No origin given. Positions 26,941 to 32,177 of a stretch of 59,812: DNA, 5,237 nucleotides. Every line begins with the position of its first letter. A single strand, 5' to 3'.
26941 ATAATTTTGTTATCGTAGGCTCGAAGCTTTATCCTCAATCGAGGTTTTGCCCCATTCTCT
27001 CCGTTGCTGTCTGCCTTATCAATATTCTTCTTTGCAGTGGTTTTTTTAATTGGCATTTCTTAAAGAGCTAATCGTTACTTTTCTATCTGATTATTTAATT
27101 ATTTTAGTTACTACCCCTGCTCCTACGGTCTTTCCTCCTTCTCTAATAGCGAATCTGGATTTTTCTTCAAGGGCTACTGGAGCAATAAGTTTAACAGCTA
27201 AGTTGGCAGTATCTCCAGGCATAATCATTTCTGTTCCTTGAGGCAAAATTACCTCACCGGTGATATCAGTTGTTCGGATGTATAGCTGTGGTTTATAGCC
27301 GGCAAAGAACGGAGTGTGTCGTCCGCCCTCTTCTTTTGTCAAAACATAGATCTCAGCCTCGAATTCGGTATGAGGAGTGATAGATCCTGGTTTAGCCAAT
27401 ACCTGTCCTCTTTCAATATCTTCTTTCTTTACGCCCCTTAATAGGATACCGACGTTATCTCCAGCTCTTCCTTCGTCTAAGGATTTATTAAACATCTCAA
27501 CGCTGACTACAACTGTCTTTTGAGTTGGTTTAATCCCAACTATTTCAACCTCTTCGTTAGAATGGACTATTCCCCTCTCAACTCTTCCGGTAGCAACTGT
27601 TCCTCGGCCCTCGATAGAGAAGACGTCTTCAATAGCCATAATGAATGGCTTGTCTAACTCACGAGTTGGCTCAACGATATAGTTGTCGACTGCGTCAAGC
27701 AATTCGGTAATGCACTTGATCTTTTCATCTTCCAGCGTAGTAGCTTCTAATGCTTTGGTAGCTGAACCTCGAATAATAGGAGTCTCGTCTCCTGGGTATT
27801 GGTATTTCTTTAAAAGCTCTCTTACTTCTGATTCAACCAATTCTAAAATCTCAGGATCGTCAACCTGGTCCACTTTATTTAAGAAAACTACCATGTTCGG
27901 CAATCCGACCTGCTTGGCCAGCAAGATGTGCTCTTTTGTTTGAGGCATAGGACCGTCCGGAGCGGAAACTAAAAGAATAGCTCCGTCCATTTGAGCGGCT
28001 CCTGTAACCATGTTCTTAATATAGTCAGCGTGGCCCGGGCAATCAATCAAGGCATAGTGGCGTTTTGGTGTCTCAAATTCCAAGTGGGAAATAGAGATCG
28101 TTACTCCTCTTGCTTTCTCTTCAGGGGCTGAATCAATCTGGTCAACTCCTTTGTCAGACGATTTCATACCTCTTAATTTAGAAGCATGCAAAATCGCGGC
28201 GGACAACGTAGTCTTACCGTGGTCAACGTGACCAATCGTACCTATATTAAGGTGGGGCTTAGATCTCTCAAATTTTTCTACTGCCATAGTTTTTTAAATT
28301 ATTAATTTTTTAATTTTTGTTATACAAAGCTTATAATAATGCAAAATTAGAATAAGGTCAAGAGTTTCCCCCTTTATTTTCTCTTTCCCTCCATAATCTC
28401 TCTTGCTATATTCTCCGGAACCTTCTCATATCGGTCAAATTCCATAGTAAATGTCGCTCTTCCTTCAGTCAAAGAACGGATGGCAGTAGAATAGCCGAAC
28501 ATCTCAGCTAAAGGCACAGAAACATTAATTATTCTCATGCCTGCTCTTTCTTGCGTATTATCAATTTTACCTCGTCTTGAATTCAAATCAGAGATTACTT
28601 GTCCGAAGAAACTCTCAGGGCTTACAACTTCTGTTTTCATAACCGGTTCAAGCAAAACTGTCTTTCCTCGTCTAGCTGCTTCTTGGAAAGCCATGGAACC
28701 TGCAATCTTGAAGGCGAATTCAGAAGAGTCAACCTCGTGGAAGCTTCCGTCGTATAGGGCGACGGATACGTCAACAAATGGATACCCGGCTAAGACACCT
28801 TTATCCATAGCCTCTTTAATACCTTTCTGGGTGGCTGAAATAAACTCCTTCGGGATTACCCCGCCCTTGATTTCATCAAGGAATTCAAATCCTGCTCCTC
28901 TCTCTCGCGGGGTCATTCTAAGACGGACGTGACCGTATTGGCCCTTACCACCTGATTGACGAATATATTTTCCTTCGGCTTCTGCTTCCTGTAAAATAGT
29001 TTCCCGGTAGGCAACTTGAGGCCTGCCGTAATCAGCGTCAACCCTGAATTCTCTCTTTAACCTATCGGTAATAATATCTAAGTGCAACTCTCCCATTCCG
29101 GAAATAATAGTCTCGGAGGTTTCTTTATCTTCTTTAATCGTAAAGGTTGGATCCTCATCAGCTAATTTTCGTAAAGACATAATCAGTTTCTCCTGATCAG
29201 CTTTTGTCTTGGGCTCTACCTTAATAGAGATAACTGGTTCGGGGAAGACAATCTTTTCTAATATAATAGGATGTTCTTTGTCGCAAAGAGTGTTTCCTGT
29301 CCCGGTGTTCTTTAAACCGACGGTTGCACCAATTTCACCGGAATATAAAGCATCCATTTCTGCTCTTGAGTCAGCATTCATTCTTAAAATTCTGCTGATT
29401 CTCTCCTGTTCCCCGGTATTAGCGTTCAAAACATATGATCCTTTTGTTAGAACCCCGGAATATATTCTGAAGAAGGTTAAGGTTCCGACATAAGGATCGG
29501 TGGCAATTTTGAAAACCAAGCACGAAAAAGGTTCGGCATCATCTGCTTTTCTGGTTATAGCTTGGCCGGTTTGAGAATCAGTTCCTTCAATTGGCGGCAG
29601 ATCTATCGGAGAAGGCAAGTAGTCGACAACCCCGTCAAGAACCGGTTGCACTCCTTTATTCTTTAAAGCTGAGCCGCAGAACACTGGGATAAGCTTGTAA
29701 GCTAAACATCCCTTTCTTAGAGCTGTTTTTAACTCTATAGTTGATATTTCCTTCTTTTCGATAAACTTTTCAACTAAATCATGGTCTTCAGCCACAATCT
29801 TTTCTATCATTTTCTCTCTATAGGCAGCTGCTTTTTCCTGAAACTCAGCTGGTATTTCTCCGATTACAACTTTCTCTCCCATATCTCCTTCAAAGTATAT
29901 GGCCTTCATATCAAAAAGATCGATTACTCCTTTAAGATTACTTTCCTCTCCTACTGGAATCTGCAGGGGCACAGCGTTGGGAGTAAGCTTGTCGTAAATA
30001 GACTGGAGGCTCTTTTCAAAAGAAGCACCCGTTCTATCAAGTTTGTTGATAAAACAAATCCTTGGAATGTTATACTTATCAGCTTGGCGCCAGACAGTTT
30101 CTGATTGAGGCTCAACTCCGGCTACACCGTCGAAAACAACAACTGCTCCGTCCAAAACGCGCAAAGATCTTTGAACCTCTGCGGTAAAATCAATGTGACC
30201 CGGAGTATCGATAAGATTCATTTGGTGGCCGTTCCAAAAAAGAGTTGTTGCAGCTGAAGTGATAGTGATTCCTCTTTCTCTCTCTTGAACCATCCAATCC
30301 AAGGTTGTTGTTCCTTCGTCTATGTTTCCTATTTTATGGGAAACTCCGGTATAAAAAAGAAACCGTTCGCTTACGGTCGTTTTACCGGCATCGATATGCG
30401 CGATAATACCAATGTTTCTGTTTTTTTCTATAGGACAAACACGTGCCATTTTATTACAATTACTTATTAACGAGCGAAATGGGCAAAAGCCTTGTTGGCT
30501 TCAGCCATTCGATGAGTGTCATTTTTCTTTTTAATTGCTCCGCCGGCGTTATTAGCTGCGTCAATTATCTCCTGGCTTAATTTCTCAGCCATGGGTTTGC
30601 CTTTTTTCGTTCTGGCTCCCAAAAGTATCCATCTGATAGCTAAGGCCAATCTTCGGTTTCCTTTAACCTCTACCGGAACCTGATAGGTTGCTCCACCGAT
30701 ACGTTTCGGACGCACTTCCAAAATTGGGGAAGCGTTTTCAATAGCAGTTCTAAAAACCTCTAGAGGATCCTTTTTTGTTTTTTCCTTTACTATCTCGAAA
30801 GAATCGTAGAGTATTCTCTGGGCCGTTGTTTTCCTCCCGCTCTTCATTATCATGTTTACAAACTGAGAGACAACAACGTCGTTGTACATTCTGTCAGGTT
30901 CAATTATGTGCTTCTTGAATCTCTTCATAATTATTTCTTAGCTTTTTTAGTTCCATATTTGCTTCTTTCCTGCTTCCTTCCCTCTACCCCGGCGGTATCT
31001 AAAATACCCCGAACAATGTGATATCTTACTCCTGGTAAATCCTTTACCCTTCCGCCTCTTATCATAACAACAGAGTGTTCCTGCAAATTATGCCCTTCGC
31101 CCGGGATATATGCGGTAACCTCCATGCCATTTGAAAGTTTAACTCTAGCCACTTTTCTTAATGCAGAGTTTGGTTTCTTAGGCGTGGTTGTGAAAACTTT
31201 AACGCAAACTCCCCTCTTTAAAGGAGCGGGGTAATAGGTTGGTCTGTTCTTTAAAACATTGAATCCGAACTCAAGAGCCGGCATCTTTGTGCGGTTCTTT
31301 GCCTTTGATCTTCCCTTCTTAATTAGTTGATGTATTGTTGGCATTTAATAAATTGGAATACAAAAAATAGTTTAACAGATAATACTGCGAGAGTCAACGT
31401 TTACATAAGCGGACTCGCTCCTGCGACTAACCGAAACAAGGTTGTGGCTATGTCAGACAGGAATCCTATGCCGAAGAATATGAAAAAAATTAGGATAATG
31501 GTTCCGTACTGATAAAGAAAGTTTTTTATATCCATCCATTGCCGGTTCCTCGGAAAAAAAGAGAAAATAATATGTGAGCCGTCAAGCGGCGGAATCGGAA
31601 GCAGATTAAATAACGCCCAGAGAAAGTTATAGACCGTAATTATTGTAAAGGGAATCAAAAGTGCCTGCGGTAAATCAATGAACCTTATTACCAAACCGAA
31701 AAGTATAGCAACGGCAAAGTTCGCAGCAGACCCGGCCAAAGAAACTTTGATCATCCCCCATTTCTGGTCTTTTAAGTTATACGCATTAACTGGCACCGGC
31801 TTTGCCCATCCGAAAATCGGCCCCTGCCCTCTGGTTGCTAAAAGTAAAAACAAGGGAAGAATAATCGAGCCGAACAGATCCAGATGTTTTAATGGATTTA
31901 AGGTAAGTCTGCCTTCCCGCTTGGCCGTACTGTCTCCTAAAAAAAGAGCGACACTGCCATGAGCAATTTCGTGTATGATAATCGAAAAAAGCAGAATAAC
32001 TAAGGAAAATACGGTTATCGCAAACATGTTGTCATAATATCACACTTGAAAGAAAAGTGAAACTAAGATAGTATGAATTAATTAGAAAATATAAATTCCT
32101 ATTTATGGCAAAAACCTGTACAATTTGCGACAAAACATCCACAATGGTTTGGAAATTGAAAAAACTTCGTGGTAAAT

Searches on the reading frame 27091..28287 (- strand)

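Call 7: search_protein_families(library=pfam, proteins=[window:27091-28287:-], max_evalue=0.001)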
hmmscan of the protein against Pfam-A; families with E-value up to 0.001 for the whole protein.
window:27091-28287:- (398 aa): 4 families
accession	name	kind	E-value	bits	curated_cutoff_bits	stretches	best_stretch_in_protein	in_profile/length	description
PF00009.33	GTP_EFTU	-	9e-63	211.7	26.5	1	10-204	1-186/188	Elongation factor Tu GTP binding domain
PF03143.23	GTP_EFTU_D3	-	1.5e-38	131.8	27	1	302-396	1-105/106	Elongation factor Tu C-terminal domain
PF03144.31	GTP_EFTU_D2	-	5.8e-21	75.1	30.3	1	229-298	1-73/73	Elongation factor Tu domain 2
PF01926.29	MMR_HSR1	-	0.00046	20.7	21.9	0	15-138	2-113/113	50S ribosome-binding GTPase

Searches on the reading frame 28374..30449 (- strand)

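Call 7: search_protein_families(library=pfam, proteins=[window:28374-30449:-], max_evalue=0.001)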
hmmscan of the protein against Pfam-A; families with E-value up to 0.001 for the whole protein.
window:28374-30449:- (691 aa): 8 families
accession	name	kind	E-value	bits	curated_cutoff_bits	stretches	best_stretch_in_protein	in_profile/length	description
PF00009.33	GTP_EFTU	-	9.5e-63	211.6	26.5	1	9-280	2-188/188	Elongation factor Tu GTP binding domain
PF03764.24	EFG_IV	-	2.1e-44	150.6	24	1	477-595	1-120/121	Elongation factor G, domain IV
PF14492.12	EFG_III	-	3.9e-31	107.4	27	1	402-475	1-74/75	Elongation Factor G, domain III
PF00679.30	EFG_C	-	7.9e-29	100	27.9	1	598-684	1-88/89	Elongation factor G C-terminus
PF22042.2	EF-G_D2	-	5.4e-15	55.7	27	1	307-390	1-83/84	Elongation factor G domain 2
PF03144.31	GTP_EFTU_D2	-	2.4e-13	50.7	30.3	1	322-389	1-73/73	Elongation factor Tu domain 2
PF16658.11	RF3_C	-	1.9e-07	31.4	40.1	1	410-490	14-94/132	Class II release factor RF3, C-terminal domain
PF01926.29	MMR_HSR1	-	7.8e-05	23.2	21.9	1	58-136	29-113/113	50S ribosome-binding GTPase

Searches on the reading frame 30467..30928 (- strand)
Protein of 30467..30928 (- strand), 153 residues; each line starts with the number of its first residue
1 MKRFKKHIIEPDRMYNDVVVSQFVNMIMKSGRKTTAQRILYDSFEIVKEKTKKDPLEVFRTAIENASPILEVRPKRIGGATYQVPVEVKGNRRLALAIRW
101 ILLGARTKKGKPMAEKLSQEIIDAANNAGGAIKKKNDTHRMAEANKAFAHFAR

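Call 7: search_protein_families(library=pfam, proteins=[window:30467-30928:-], max_evalue=0.001)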
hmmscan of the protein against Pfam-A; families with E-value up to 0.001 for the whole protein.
window:30467-30928:- (153 aa): 1 family
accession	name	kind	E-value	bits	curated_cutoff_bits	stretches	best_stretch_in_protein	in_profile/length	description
PF00177.27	Ribosomal_S7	-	2.4e-61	206.1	24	1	3-146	5-148/148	Ribosomal protein S7p/S5e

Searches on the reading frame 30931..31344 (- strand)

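Call 7: search_protein_families(library=pfam, proteins=[window:30931-31344:-], max_evalue=0.001)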
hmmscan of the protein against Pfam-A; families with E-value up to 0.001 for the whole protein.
window:30931-31344:- (137 aa): 1 family
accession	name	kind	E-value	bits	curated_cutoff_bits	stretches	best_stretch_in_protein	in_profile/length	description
PF00164.32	Ribosom_S12_S23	-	5e-38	129.7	22.3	1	36-136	7-109/110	Ribosomal protein S12/S23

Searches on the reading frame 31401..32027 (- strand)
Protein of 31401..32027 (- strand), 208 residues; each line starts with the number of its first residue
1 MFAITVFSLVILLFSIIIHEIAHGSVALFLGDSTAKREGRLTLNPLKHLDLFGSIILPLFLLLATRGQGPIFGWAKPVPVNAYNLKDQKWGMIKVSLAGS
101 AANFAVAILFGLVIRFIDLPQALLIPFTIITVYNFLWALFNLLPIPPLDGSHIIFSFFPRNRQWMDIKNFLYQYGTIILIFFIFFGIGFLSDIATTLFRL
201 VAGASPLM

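Call 7: search_protein_families(library=pfam, proteins=[window:31401-32027:-], max_evalue=0.001)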
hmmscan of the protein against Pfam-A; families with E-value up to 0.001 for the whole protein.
window:31401-32027:- (208 aa): 1 family
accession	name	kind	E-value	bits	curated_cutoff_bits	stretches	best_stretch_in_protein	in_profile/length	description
PF02163.28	Peptidase_M50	-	3.7e-13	49.8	27.2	1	125-181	161-220/221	Peptidase family M50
